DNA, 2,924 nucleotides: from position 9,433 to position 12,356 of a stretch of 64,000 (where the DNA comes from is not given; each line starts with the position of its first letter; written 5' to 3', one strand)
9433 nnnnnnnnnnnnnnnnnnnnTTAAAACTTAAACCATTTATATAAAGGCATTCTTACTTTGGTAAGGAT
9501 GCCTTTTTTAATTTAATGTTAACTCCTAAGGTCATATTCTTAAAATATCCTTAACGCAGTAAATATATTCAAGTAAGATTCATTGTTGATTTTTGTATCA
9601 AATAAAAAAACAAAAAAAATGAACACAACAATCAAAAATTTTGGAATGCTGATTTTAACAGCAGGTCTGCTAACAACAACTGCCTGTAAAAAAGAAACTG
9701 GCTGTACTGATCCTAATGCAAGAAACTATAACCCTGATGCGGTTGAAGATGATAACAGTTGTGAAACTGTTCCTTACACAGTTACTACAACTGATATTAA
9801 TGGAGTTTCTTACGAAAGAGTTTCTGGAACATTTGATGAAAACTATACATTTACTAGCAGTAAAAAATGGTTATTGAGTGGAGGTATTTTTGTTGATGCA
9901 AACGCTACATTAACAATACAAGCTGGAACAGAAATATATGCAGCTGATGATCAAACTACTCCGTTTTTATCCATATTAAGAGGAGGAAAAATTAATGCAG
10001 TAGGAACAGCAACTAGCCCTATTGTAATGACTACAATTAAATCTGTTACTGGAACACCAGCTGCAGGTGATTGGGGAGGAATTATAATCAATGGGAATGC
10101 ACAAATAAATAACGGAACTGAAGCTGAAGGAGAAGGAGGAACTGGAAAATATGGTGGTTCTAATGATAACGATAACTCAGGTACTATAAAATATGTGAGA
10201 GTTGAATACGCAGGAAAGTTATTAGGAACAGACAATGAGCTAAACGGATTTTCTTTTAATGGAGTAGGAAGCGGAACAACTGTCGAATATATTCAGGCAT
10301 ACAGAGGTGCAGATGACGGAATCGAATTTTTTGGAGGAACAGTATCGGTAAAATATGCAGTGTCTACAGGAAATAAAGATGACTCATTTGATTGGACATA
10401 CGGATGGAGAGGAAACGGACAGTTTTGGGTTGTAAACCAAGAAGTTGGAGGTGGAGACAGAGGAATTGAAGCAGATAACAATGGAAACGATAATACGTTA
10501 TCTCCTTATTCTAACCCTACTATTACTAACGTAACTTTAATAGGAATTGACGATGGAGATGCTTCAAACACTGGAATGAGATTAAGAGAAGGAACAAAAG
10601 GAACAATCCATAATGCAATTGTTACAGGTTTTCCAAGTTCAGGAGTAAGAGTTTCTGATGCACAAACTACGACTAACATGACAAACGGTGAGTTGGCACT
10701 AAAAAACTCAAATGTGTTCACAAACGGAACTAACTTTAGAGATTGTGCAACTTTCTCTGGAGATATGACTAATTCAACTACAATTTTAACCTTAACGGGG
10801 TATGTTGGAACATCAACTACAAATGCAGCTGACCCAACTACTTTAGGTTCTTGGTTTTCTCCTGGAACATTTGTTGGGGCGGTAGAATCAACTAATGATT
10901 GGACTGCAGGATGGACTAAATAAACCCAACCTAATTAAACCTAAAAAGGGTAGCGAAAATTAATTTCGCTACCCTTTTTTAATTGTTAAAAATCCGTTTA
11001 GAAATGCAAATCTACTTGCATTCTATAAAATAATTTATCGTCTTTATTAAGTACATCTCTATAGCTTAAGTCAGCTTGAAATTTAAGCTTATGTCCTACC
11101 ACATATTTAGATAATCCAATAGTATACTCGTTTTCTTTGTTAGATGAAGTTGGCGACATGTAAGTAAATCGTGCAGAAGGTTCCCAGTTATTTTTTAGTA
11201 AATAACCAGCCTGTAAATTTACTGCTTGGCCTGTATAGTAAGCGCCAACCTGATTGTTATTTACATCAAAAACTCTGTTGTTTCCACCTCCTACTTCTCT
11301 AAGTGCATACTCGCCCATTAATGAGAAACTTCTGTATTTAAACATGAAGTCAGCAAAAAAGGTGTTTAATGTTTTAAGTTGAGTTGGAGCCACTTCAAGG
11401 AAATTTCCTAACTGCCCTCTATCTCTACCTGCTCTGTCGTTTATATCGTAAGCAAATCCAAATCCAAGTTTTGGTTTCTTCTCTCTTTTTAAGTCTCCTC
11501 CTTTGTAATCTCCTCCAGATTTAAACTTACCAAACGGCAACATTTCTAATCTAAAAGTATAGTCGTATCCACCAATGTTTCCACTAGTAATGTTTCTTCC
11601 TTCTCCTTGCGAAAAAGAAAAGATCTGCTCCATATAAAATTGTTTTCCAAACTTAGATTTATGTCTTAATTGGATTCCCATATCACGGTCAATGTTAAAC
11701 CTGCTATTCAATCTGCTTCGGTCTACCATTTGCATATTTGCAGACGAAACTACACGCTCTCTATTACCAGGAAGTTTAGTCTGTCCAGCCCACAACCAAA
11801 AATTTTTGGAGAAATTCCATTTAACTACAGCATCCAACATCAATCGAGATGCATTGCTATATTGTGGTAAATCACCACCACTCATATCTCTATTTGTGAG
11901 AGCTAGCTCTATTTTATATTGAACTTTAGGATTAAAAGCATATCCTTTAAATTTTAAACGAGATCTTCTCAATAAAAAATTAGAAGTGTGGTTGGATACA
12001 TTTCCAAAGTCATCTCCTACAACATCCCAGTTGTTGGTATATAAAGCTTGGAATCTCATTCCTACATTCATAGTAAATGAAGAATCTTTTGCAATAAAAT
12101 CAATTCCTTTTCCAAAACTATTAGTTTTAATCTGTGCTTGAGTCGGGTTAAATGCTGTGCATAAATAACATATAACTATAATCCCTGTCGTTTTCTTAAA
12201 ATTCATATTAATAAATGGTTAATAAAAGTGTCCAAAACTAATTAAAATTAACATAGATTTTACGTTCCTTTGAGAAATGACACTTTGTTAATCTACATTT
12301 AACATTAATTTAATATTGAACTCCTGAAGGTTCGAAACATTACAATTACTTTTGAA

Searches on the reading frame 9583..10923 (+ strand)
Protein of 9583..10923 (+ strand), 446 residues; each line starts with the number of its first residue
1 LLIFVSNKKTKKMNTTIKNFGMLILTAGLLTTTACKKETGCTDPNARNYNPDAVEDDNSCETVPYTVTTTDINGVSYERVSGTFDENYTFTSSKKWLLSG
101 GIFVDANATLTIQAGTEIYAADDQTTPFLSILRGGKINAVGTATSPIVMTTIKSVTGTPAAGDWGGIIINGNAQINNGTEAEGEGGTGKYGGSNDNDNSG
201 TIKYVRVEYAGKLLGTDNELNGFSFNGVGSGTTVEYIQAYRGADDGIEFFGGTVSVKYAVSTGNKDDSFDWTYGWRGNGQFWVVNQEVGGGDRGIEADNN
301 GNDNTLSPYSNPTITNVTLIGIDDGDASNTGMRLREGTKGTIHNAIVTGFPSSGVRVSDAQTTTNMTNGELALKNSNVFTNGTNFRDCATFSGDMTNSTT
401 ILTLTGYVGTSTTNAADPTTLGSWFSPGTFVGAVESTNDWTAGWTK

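Call 4: search_protein_families(library=pfam, proteins=[window:9583-10923:+])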
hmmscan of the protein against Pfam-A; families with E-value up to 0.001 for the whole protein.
window:9583-10923:+ (446 aa): 0 families

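Call 9: search_protein_families(library=ncbifam, proteins=[window:9583-10923:+], max_evalue=0.001)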
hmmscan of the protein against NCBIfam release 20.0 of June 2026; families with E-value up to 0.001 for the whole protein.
window:9583-10923:+ (446 aa): 0 families

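Call 26: search_protein_families(library=pfam, proteins=[window:9583-10923:+], max_evalue=0.01)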
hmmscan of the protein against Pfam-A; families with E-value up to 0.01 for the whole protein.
window:9583-10923:+ (446 aa): 0 families

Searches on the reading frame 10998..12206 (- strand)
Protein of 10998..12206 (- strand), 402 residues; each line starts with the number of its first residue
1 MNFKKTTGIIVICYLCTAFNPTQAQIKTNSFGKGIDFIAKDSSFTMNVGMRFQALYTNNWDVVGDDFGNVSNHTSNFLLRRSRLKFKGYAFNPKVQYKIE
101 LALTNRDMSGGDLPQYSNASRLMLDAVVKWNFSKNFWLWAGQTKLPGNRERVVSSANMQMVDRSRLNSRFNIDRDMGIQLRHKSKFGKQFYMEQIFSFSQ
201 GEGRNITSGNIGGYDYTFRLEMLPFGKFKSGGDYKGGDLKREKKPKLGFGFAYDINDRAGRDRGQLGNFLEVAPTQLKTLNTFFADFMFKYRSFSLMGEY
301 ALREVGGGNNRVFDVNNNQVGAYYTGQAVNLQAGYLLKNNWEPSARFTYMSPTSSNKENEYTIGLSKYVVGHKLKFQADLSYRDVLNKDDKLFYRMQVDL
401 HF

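Call 4: search_protein_families(library=pfam, proteins=[window:10998-12206:-])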
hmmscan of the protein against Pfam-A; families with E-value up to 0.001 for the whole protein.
window:10998-12206:- (402 aa): 1 family
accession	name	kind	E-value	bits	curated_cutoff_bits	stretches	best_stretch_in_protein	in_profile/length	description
PF07396.17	Porin_O_P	-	6.2e-11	42.6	20.9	1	59-384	8-345/370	Phosphate-selective porin O and P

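Call 9: search_protein_families(library=ncbifam, proteins=[window:10998-12206:-], max_evalue=0.001)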
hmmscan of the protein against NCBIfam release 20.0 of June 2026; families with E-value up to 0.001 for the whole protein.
window:10998-12206:- (402 aa): 1 family
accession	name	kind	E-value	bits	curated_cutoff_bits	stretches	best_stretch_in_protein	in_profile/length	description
NF040900.1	porin_ExtI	equivalog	5.1e-08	32.1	150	1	32-240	27-230/403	selenite/tellurite reduction operon porin ExtI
